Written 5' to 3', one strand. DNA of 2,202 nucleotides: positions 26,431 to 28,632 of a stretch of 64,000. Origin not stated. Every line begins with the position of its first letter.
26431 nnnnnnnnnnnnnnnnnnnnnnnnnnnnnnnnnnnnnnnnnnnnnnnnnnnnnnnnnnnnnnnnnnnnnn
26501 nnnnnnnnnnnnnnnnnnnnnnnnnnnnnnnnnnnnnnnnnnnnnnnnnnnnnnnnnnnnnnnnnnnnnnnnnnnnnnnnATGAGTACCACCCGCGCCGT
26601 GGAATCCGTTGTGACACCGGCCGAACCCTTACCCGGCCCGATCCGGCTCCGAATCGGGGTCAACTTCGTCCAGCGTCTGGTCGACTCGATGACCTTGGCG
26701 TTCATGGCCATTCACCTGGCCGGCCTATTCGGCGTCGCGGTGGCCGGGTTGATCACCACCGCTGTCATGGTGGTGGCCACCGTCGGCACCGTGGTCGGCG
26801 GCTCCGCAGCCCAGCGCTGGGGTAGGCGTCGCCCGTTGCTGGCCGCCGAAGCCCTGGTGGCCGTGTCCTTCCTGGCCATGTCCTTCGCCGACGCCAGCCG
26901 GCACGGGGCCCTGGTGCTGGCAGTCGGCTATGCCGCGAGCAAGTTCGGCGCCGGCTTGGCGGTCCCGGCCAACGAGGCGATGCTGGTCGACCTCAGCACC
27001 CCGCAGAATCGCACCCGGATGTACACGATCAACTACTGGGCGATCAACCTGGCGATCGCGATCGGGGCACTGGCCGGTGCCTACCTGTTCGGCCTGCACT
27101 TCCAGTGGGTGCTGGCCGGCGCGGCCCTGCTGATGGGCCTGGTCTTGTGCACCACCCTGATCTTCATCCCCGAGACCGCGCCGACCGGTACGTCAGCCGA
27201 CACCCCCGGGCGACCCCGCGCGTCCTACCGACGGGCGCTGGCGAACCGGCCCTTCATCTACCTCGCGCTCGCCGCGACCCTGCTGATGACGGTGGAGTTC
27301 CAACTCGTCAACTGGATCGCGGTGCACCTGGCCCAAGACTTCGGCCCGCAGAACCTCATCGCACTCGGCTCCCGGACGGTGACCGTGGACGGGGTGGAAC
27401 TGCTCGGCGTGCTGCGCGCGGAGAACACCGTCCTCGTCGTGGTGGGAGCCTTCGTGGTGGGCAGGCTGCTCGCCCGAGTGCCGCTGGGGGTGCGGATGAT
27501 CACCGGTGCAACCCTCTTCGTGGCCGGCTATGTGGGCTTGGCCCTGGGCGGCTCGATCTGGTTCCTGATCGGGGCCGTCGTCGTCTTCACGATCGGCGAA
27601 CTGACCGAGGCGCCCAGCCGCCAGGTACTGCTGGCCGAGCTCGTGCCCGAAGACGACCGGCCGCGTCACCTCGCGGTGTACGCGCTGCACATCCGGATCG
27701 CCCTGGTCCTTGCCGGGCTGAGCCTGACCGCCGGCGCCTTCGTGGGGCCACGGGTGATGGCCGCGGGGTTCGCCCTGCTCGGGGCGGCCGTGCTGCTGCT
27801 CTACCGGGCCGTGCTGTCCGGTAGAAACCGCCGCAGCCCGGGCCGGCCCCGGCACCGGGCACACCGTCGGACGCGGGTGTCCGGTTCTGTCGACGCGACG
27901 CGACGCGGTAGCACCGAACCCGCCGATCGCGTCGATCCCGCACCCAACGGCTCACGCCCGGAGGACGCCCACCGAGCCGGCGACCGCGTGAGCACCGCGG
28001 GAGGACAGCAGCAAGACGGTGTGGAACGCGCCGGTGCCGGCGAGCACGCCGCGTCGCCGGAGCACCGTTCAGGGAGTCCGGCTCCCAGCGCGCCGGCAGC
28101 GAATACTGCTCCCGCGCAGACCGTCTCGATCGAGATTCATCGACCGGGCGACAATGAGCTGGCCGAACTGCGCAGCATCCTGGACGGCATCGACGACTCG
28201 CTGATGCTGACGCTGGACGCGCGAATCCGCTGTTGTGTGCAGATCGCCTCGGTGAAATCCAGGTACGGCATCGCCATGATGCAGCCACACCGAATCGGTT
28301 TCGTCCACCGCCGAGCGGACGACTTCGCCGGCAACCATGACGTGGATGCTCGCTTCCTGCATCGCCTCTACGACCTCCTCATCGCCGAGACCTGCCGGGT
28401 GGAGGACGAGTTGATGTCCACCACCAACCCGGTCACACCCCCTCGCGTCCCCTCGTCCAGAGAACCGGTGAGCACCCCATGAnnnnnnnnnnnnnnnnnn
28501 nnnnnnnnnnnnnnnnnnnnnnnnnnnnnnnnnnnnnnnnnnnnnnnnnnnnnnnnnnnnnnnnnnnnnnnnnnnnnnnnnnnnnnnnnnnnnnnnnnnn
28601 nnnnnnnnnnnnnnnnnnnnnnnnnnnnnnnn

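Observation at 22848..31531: Complete p-aminophenylalanine-type (PapA/B/C + aminotransferase) gene set in one coupled operon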

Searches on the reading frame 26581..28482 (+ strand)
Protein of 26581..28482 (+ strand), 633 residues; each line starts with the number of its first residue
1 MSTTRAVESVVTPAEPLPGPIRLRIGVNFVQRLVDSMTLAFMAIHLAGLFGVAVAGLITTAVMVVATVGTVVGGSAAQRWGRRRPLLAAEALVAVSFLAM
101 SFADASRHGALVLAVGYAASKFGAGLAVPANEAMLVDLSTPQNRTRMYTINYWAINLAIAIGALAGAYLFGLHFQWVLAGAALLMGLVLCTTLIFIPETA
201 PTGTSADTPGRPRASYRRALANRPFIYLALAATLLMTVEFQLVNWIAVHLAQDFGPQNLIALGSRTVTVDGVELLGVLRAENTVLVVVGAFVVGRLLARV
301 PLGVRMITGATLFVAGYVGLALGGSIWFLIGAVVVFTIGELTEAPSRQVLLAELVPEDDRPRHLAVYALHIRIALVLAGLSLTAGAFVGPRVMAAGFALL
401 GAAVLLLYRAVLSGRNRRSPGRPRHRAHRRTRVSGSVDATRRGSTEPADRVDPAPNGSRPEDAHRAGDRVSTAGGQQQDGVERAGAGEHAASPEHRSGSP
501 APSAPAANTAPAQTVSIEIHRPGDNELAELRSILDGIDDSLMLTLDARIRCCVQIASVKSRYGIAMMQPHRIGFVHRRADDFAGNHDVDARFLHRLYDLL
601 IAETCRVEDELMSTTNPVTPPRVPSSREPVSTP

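Call 4: search_protein_families(library=pfam, proteins=[window:26581-28482:+])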
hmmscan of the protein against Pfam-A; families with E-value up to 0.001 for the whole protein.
window:26581-28482:+ (633 aa): 3 families
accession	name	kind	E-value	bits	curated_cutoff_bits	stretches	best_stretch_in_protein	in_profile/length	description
PF07690.21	MFS_1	-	1.2e-34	120.2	33.4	2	27-258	4-236/347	Major Facilitator Superfamily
PF01817.26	CM_2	-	3.8e-10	40.3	27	1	530-608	1-79/80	Chorismate mutase type II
PF00083.30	Sugar_tr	-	1.7e-07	31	22.3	1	55-199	48-194/452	Sugar (and other) transporter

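Call 9: search_protein_families(library=ncbifam, proteins=[window:26581-28482:+], max_evalue=0.01)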
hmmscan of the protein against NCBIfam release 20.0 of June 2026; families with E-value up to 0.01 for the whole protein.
window:26581-28482:+ (633 aa): 16 families
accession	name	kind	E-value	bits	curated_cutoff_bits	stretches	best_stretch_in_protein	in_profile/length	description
TIGR01803.1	CM-like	subfamily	9.1e-16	57.8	73.35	1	527-608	1-82/82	chorismate mutase family protein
NF007472.0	PRK10054.1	equivalog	3e-14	52.9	582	1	36-414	24-383/395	efflux MFS transporter YdeE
TIGR00880.1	2_A_01_02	superfamily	6.2e-13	49.1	131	1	111-199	52-141/141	multidrug resistance protein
NF008650.1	PRK11646.1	equivalog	6.7e-10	38.5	469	1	63-242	56-229/400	multidrug efflux MFS transporter MdtH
NF045684.1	tet_MFS_65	exception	4.9e-08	32.6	800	1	55-421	37-383/383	tetracycline efflux MFS transporter Tet(65)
TIGR00881.1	2A0104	subfamily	1.3e-07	31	407.75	1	56-253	33-246/379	phosphoglycerate transporter protein PgtP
NF006691.0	PRK09239.1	equivalog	9e-07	29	120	1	524-612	9-97/108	chorismate mutase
NF004925.0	PRK06285.1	equivalog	1.8e-06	27.9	77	1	525-612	7-94/99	chorismate mutase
TIGR01795.1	CM_mono_cladeE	equivalog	5.1e-05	23.8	107.55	1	525-608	3-86/94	chorismate mutase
NF008400.0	PRK11199.1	equivalog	7.1e-05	21.9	273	1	525-609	3-87/374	bifunctional chorismate mutase/prephenate dehydrogenase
TIGR01799.1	CM_T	equivalog_domain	0.00023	21.2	95.9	1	527-571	1-45/83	chorismate mutase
TIGR01807.1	CM_P2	equivalog_domain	0.00037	20.7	69.55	1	527-582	1-58/76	chorismate mutase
NF038246.1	bile_salt_MFS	equivalog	0.00058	18.8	400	0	51-176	261-379/408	conjugated bile salt MFS transporter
TIGR01791.2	CM_archaeal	equivalog_domain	0.0012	18.8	66.95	1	527-601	1-75/83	chorismate mutase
NF052357.1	GlucTporGlcPStph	equivalog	0.0016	17.3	750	1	53-199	42-184/445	glucose transporter GlcP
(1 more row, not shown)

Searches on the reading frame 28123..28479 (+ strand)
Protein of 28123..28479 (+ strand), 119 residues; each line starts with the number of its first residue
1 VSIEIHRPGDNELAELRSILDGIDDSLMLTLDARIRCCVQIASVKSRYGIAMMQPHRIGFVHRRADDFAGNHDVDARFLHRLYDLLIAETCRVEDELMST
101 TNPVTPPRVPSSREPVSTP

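Call 25: find_homologous_proteins(query=window:28126-28479:+, max_evalue=0.01)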
Query seq(118 aa) (118 aa): 29 proteins with E <= 0.01 among 42 candidates.
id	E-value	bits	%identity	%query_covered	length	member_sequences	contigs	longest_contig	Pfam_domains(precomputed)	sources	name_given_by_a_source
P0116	6.8e-29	118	67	75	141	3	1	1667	PF01817.27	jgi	-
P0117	4.4e-26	109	55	83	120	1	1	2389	PF01817.27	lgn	-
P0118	2.5e-24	104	57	81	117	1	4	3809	PF01817.27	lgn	-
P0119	5.7e-24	102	54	76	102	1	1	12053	PF01817.27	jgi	jgi:chorismate mutase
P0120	2.5e-23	100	58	72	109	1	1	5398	PF01817.27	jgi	jgi:4-amino-4-deoxychorismate mutase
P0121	3.5e-23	100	58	70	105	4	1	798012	PF01817.27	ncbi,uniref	ncbi:chorismate mutase family protein [Streptomyces achromogenes]|uniref:chorismate mutase family pr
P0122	1.3e-22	98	58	71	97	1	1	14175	PF01817.27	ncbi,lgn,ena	-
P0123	1.3e-22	98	56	76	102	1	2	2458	PF01817.27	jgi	jgi:chorismate mutase-like protein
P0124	2.7e-22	97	53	81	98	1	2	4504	PF01817.27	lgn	-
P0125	3.9e-22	97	53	83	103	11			PF01817.27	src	-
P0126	6.4e-22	96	53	79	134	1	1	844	PF01817.27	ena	-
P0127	7.5e-22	96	54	76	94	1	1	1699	PF01817.27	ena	-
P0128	2.6e-21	94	51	84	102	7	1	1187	PF01817.27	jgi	jgi:chorismate mutase-like protein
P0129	2.8e-21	94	52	79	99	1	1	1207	PF01817.27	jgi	jgi:4-amino-4-deoxychorismate mutase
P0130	2.9e-21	94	55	72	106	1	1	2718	PF01817.27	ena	-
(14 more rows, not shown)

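Call 26: search_solved_structures(query=window:28126-28479:+, max_evalue=1, show_alignments=5)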
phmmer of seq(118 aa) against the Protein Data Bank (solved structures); distinct sequences matched with E-value up to 1: 4.
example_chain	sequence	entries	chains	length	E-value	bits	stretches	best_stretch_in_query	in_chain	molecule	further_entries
3rmi_A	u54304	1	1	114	4.6e-05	26.9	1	10-92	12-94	Chorismate mutase protein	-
1ecm_A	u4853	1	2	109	0.012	19.2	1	8-105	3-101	ENDO-OXABICYCLIC TRANSITION STATE ANALOGUE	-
2gtv_X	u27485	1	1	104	0.015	18.9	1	11-94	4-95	chorismate mutase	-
6al9_A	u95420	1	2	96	0.73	13.4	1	9-49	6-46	Chorismate mutase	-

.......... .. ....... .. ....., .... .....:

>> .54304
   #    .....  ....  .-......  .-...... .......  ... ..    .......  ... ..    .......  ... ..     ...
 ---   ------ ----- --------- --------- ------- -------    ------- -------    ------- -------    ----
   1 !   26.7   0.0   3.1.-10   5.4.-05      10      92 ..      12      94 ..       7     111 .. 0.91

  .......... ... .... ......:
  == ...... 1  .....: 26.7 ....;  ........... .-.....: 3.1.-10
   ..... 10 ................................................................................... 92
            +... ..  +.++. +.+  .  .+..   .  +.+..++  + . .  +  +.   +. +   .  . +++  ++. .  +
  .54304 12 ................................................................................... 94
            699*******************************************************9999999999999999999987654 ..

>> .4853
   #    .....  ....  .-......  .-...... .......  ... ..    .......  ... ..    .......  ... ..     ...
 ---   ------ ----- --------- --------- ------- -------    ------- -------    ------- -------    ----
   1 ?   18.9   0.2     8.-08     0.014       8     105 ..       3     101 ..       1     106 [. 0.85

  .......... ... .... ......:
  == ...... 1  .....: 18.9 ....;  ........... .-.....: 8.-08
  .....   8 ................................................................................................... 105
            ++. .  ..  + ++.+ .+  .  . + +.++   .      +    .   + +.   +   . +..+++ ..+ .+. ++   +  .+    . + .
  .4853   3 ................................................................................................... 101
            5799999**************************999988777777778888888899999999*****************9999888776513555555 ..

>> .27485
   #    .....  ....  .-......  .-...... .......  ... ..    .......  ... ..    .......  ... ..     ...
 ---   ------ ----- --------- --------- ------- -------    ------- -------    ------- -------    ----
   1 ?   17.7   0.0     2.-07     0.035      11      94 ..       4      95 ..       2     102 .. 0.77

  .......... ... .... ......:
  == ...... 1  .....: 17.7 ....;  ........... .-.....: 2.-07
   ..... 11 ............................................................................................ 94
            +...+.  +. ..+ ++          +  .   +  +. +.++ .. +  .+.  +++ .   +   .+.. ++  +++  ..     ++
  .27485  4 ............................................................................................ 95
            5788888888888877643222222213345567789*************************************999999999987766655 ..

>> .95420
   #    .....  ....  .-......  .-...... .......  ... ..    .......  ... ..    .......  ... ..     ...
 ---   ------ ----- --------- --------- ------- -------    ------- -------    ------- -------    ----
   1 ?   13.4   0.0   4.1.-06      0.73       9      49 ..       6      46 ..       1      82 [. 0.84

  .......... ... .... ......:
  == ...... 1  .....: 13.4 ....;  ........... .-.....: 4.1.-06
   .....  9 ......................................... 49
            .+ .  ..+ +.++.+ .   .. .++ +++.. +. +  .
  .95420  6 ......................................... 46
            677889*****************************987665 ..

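Call 73: search_protein_representatives(protein=window:28123-28479:+)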
Query: 119 residues. Proteins with E-value up to 0.001 (for the whole library): 395; up to 1e-10: 82; up to 1e-30: 1. The best 150 are listed.
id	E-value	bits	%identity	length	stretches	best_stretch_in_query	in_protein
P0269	4.0e-72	256.0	100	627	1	1-119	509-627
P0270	1.6e-24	102.6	57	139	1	9-103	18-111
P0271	2.9e-24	101.8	50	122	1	8-113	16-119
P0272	5.3e-24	100.9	54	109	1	8-101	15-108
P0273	1.2e-23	99.8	56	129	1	8-107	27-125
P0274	1.5e-23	99.5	53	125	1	7-100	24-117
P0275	2.1e-23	99.0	53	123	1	7-104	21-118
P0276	1.5e-22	96.2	52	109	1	12-102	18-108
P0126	2.1e-22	95.8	53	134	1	8-100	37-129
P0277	2.5e-21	92.3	56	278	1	12-99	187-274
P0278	3.4e-21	91.9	47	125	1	9-106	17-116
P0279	6.3e-21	91.0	52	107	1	11-98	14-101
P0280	2.5e-20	89.1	51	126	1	9-100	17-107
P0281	2.6e-20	89.0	49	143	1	9-102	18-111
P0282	5.3e-20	88.0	53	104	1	11-98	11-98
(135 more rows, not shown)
